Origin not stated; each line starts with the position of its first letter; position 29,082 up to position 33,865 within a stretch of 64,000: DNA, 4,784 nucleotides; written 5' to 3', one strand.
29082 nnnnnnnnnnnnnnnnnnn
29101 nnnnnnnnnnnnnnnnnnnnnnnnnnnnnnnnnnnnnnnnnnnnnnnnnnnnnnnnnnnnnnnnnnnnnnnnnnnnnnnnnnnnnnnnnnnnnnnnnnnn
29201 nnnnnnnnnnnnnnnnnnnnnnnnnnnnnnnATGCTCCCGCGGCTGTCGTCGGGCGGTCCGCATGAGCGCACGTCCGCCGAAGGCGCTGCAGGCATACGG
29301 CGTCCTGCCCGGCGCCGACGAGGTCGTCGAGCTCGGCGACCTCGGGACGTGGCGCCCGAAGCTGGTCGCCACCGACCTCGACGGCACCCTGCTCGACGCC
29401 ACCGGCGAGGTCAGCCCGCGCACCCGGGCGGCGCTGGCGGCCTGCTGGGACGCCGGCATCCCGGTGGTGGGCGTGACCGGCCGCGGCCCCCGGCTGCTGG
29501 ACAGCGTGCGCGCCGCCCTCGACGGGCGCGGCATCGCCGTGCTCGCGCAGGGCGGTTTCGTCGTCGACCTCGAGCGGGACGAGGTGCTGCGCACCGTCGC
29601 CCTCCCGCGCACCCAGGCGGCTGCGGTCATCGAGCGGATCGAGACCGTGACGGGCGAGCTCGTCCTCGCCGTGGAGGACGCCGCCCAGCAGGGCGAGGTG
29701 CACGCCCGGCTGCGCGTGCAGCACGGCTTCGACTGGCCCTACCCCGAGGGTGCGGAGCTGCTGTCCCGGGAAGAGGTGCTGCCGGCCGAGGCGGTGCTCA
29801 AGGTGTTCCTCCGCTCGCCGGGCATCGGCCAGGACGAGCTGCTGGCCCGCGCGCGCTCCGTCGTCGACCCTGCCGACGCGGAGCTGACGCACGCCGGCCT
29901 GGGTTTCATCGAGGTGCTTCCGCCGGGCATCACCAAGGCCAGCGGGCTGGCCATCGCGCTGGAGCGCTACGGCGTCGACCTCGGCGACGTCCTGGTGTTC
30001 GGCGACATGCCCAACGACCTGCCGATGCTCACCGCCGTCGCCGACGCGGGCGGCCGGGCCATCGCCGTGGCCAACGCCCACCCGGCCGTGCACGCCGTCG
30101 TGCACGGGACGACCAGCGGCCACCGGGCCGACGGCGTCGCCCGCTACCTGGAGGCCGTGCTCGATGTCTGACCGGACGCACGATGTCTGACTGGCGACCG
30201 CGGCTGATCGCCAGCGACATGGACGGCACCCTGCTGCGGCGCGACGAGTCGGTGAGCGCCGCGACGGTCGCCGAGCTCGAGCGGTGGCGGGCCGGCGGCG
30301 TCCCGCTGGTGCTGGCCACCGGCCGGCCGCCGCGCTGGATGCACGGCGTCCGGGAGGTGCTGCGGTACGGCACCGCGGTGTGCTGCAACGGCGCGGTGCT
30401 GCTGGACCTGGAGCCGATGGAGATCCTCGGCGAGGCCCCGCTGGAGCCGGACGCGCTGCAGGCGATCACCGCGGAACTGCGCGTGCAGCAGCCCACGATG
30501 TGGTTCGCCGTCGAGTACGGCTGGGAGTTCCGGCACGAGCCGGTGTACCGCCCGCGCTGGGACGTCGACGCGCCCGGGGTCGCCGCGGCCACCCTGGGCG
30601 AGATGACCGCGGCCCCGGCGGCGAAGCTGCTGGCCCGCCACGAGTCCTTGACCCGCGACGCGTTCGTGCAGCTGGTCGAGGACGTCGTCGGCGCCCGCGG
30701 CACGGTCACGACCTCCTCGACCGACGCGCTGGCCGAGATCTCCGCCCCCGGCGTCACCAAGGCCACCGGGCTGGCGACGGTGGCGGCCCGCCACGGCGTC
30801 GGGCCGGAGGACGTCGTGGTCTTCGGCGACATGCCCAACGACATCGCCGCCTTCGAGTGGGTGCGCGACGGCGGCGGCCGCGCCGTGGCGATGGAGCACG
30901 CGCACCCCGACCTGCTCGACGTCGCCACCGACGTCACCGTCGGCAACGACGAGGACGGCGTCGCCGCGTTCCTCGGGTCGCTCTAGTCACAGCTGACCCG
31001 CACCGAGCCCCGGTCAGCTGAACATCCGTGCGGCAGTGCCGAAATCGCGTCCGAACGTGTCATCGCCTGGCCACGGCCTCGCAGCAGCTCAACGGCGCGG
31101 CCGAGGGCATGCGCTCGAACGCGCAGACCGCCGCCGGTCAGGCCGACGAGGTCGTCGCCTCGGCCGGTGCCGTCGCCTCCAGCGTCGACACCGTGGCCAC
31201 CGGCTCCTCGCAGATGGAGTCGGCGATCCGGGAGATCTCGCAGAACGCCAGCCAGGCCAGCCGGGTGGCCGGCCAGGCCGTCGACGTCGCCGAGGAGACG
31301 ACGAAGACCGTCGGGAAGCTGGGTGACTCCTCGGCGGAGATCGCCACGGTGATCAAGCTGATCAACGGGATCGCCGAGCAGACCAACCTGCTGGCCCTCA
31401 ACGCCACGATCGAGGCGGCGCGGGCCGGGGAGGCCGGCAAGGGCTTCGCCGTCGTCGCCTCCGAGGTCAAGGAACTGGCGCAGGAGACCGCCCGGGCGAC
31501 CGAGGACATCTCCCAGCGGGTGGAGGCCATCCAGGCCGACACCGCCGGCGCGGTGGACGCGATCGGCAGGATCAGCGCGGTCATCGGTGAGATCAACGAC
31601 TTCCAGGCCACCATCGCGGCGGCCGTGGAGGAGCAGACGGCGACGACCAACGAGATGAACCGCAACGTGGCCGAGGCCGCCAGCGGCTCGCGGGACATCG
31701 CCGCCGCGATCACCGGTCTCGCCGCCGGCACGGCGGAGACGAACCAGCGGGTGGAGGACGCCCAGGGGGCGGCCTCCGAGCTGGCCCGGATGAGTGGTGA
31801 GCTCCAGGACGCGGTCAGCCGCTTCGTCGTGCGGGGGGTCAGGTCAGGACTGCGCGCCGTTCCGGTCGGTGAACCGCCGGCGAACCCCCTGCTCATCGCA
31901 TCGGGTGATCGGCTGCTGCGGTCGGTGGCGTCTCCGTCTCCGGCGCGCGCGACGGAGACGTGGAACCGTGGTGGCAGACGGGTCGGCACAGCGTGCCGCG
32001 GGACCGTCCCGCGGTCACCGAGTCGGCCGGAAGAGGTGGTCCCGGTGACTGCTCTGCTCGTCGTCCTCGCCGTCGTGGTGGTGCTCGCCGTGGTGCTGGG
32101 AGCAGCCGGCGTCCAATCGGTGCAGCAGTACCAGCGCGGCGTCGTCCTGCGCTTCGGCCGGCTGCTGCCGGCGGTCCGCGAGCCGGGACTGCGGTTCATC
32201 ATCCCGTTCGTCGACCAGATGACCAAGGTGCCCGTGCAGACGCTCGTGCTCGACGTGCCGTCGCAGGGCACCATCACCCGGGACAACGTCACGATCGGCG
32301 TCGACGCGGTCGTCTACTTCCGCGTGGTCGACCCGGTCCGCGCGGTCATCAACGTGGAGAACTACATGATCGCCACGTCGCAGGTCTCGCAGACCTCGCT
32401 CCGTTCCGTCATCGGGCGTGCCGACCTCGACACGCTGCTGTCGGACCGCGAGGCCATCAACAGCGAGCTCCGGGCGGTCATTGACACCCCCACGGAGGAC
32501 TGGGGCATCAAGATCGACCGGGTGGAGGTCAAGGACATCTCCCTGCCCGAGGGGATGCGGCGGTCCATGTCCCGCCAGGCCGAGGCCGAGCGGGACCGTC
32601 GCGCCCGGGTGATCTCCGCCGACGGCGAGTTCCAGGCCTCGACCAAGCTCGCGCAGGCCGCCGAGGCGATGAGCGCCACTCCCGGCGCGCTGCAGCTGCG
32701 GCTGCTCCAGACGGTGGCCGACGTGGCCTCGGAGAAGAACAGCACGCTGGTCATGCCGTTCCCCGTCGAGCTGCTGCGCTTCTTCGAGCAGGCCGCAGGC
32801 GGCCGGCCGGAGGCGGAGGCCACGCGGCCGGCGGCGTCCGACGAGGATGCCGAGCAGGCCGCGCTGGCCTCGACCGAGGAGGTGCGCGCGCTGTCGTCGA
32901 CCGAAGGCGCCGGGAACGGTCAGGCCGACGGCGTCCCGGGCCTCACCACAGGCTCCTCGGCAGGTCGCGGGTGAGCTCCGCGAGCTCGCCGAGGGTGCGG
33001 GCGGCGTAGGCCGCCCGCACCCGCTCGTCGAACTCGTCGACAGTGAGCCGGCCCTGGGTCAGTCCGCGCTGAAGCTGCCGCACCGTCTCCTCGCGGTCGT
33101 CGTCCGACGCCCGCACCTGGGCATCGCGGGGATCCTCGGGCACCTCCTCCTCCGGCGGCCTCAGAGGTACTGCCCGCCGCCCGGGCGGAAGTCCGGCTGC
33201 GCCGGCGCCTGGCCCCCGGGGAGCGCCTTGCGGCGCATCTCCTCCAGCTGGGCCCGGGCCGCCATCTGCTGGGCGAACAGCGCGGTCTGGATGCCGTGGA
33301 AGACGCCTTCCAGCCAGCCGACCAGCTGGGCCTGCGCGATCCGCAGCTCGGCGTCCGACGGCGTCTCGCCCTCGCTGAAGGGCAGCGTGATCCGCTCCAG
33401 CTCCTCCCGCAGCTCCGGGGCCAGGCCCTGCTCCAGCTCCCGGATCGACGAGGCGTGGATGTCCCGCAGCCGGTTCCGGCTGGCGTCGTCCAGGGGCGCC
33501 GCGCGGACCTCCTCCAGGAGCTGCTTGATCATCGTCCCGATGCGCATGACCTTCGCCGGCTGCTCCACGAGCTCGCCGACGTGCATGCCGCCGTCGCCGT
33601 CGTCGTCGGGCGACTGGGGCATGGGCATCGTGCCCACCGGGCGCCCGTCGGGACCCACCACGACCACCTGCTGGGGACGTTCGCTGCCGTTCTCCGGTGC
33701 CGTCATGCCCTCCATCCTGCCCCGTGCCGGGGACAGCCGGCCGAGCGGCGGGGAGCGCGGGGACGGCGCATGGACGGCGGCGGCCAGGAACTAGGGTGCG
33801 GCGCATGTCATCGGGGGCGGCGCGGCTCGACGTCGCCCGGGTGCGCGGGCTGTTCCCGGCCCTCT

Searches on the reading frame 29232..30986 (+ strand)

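Call 89: search_protein_families(library=pfam, proteins=[window:29232-30986:+], max_evalue=0.001)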
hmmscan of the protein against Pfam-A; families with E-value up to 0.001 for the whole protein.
window:29232-30986:+ (584 aa): 3 families
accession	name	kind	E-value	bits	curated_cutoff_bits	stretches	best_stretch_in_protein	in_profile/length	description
PF08282.18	Hydrolase_3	-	3.9e-40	138.6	20.9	1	326-581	1-255/255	haloacid dehalogenase-like hydrolase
PF00702.32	Hydrolase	-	8.5e-06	26.7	26.4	1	324-542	2-188/191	haloacid dehalogenase-like hydrolase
PF05116.19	S6PP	-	3.2e-05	24.1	20.3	0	323-370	2-49/247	Sucrose-6F-phosphate phosphohydrolase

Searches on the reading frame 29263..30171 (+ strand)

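Call 89: search_protein_families(library=pfam, proteins=[window:29263-30171:+], max_evalue=0.001)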
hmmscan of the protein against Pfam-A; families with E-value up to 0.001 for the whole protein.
window:29263-30171:+ (302 aa): 3 families
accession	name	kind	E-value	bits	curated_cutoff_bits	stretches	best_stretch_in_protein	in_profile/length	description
PF08282.18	Hydrolase_3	-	2.9e-35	122.7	20.9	1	35-296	1-255/255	haloacid dehalogenase-like hydrolase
PF00702.32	Hydrolase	-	1.2e-07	32.8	26.4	1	33-258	2-189/191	haloacid dehalogenase-like hydrolase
PF05116.19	S6PP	-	2.4e-07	31.1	20.3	1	214-278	155-216/247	Sucrose-6F-phosphate phosphohydrolase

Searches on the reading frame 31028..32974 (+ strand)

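Call 38: search_protein_families(library=pfam, proteins=[window:31028-32974:+], max_evalue=0.001)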
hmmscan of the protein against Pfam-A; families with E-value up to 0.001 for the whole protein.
window:31028-32974:+ (648 aa): 3 families
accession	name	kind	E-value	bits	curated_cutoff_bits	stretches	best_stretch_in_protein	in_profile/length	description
PF01145.31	Band_7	-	4.4e-38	131.5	23.6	1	364-533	2-174/176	SPFH domain / Band 7 family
PF00015.26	MCPsignal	-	1.3e-32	113.5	34.6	1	72-244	2-167/172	Methyl-accepting chemotaxis protein (MCP) signalling domain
PF13421.11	Band_7_1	-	0.00027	21.1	24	1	455-518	142-207/211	SPFH domain-Band 7 family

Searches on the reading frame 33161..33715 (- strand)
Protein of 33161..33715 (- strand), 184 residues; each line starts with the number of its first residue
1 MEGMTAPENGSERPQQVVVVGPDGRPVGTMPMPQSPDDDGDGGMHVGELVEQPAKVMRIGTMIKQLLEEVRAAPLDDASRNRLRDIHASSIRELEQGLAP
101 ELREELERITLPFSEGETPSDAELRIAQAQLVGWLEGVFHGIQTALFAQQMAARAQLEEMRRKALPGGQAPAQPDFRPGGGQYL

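Call 38: search_protein_families(library=pfam, proteins=[window:33161-33715:-], max_evalue=0.001)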
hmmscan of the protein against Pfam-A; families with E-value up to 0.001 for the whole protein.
window:33161-33715:- (184 aa): 1 family
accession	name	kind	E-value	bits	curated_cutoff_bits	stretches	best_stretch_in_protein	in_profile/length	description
PF10759.14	BPA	-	4.2e-75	251.2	29.5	1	37-172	6-140/161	Bacterial proteasome activator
